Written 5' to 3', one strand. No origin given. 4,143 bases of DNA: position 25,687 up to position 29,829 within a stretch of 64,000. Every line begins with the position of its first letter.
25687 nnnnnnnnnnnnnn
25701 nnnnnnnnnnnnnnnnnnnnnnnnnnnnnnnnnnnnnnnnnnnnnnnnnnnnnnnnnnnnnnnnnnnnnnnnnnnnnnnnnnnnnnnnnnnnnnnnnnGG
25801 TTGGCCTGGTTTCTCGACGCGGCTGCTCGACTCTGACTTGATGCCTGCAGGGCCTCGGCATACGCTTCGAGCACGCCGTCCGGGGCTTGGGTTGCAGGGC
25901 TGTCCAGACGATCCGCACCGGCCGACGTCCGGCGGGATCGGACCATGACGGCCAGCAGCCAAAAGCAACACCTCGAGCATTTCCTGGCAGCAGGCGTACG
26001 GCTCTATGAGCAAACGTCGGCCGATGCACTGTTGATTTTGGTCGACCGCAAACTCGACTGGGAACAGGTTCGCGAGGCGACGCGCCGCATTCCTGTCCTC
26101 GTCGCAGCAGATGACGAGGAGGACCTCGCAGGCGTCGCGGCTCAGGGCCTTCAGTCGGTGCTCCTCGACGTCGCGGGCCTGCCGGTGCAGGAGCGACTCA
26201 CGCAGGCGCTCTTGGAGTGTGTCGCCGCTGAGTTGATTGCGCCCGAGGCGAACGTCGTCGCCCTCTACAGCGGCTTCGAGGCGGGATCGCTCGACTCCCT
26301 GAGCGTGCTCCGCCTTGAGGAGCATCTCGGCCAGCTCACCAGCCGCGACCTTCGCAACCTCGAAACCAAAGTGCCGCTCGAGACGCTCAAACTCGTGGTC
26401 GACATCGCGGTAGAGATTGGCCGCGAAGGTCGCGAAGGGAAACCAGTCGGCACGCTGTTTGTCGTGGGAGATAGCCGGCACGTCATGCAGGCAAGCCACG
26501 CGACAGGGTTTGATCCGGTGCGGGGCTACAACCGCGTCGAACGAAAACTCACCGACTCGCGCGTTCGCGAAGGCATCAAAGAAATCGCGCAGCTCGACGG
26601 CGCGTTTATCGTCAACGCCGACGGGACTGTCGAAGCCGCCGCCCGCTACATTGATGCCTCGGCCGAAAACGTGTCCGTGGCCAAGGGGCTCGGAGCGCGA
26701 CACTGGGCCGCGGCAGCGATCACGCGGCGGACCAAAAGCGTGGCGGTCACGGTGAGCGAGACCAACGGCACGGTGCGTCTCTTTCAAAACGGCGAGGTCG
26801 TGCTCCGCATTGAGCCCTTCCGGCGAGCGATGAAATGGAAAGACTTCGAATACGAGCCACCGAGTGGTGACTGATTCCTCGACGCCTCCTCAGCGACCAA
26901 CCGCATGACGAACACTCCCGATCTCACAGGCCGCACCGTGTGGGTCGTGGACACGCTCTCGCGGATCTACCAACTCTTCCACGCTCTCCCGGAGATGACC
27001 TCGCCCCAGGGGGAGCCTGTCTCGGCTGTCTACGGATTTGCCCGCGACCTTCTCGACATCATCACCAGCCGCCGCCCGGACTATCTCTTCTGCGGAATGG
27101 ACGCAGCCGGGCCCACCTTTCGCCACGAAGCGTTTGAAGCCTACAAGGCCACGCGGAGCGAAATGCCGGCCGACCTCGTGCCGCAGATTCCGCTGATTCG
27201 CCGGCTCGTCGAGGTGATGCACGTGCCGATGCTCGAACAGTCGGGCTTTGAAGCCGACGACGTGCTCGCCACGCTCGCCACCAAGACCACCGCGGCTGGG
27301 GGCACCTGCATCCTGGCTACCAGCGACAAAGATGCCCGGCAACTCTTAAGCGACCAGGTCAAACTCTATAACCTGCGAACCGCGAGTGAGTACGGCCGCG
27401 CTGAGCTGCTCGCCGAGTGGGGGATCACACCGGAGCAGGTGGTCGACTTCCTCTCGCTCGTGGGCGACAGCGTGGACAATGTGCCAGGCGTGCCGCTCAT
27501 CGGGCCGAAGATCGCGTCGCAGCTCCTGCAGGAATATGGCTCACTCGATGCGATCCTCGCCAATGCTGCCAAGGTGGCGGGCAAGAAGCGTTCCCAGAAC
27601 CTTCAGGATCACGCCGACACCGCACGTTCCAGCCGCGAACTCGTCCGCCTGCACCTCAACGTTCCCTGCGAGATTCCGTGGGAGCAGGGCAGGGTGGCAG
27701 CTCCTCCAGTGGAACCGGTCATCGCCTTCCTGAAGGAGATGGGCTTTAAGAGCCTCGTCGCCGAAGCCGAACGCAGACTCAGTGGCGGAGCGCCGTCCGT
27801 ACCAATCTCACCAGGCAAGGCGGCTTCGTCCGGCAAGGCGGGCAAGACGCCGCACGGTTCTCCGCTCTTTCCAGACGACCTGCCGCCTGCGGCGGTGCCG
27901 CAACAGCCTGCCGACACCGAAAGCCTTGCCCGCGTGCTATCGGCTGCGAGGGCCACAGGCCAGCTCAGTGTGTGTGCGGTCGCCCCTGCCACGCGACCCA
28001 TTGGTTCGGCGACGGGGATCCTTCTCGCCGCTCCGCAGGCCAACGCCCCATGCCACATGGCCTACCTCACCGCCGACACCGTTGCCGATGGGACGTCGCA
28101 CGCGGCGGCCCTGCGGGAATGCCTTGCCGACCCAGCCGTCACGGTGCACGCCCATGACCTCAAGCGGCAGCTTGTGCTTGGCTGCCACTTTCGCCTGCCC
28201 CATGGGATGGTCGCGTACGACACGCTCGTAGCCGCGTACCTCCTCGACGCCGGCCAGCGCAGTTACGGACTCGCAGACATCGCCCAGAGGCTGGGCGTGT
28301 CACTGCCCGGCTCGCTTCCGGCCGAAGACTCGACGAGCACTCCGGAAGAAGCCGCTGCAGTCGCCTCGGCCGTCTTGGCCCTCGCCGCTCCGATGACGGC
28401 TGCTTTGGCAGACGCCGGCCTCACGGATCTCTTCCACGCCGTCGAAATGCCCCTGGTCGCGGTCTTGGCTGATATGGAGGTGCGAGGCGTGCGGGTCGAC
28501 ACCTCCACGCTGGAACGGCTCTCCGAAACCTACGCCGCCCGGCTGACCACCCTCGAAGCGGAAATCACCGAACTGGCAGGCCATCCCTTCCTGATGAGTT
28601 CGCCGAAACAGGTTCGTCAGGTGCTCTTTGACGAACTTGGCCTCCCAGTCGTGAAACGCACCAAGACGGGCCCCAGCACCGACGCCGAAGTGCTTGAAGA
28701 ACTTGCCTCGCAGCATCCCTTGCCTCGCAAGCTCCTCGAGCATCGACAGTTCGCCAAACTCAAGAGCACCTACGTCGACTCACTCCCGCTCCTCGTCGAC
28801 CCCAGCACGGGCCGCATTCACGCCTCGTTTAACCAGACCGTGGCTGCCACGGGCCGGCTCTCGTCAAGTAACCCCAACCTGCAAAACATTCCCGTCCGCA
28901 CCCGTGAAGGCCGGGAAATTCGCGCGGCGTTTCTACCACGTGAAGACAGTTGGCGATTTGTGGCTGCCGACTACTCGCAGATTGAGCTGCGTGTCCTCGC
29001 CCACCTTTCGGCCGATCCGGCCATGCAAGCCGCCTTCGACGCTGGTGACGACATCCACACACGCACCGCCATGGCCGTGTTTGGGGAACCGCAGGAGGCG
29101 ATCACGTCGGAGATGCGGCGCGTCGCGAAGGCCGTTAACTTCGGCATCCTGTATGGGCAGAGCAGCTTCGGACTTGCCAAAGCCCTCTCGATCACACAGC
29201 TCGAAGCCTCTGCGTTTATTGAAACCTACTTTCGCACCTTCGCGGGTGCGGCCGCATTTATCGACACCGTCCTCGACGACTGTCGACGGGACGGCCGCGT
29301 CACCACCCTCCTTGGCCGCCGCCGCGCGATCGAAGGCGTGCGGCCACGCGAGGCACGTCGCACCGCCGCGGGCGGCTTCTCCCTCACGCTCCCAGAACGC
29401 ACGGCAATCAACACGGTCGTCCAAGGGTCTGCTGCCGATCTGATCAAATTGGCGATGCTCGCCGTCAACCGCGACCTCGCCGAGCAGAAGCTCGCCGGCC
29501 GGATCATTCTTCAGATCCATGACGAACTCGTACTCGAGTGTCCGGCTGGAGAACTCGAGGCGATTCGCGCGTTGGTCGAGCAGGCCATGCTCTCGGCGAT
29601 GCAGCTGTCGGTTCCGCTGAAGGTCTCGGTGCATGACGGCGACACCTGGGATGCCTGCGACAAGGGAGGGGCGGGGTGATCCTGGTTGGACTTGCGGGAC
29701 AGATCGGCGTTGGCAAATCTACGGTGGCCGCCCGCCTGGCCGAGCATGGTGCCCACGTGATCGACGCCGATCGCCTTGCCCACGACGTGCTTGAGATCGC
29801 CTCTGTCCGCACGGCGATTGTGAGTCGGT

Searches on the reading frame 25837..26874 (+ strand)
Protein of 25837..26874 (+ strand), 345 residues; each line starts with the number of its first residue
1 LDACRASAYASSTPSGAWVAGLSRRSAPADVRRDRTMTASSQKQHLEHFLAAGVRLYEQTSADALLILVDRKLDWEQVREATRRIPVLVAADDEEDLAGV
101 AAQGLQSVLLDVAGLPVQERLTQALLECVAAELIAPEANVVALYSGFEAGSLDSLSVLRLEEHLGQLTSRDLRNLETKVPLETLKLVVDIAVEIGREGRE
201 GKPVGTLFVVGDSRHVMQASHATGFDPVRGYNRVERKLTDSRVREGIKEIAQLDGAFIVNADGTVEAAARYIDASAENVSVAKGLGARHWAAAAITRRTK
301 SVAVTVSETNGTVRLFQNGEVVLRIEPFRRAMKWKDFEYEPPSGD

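Call 11: search_protein_families(library=pfam, proteins=[window:25837-26874:+], max_evalue=0.001)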
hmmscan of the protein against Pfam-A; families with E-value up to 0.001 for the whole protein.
window:25837-26874:+ (345 aa): 2 families
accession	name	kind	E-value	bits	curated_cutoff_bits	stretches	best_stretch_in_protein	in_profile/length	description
PF21755.2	DacZ_P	-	2.3e-36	124.7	27.4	1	47-168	3-125/125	Probable sensor domain DacZ_P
PF02457.21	DAC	-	1e-22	80.4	27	1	195-320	3-118/119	DisA bacterial checkpoint controller nucleotide-binding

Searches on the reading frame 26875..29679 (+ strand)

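Call 11: search_protein_families(library=pfam, proteins=[window:26875-29679:+], max_evalue=0.001)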
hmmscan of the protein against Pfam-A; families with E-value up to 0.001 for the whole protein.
window:26875-29679:+ (934 aa): 4 families
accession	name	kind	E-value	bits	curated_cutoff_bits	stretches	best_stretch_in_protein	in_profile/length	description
PF00476.26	DNA_pol_A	-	3.4e-150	500.7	34.3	1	544-926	2-380/381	DNA polymerase family A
PF02739.22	5_3_exonuc_N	-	1.5e-46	158.5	34.3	1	22-183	2-164/164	5'-3' exonuclease, N-terminal resolvase-like domain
PF01367.25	5_3_exonuc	-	1.3e-29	102.9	40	1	184-276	1-93/97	5'-3' exonuclease, C-terminal SAM fold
PF22619.2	DNA_polI_exo1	-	1.4e-06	28.6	27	1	408-475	35-102/140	DNA polymerase I, ribonuclease H-like domain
